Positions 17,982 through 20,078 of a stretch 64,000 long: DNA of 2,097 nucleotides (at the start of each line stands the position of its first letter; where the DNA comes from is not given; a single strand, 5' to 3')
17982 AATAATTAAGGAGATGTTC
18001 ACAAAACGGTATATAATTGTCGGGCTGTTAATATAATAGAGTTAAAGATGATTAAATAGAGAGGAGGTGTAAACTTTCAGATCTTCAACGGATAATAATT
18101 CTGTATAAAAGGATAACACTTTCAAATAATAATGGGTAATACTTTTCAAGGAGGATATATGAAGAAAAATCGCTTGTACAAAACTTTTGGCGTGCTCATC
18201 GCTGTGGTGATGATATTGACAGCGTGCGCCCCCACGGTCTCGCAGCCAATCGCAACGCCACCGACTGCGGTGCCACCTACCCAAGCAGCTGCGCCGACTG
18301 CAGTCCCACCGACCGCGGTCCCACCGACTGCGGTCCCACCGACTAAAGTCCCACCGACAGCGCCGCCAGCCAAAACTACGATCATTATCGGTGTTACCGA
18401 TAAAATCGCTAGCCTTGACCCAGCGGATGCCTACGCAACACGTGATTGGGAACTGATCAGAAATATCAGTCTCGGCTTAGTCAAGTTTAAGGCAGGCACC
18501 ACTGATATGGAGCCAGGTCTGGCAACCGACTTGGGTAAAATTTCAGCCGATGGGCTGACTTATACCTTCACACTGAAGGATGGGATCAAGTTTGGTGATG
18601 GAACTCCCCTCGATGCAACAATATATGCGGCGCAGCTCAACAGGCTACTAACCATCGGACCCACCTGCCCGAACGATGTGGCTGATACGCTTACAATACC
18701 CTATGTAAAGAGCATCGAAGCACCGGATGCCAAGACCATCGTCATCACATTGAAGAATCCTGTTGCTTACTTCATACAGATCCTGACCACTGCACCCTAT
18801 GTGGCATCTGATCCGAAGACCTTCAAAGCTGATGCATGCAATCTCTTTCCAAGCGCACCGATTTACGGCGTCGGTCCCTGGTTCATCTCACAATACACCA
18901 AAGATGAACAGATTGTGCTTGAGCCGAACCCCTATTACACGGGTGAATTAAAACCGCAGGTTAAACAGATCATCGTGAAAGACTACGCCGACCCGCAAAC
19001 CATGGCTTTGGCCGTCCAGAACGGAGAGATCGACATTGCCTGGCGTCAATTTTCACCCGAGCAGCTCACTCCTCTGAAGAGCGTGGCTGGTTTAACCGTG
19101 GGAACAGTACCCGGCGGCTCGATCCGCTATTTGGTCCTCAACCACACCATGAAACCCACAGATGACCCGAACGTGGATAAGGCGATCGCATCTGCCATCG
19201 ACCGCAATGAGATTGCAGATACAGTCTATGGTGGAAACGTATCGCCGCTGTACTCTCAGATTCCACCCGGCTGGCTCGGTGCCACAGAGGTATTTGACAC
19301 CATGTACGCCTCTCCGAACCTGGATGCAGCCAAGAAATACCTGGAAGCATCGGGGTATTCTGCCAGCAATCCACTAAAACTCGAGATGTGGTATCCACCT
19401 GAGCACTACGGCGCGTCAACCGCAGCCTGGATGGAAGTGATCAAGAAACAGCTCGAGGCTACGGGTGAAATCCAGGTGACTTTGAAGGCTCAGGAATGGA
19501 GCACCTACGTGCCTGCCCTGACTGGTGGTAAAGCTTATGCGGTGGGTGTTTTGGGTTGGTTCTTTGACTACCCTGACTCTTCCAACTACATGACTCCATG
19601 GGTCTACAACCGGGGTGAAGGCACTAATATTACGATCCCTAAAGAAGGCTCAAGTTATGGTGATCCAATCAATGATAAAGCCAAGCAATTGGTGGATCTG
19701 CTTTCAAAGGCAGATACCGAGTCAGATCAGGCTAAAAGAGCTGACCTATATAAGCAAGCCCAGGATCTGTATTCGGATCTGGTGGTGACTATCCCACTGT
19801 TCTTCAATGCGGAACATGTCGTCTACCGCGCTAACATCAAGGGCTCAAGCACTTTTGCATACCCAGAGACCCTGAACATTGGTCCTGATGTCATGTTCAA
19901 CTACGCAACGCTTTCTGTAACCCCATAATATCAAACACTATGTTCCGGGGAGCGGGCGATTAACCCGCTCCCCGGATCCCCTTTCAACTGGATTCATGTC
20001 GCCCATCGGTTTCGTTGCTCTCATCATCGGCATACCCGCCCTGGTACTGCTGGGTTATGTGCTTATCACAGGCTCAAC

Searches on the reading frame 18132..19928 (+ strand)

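Call 76: search_protein_families(library=pfam, proteins=[window:18132-19928:+], max_evalue=0.00001)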
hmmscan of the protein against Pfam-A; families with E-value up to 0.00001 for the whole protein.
window:18132-19928:+ (598 aa): 1 family
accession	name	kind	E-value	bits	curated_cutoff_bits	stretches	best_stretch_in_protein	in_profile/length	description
PF00496.27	SBP_bac_5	-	8.4e-80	269.1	32.4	1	126-496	2-366/368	Bacterial extracellular solute-binding proteins, family 5 Middle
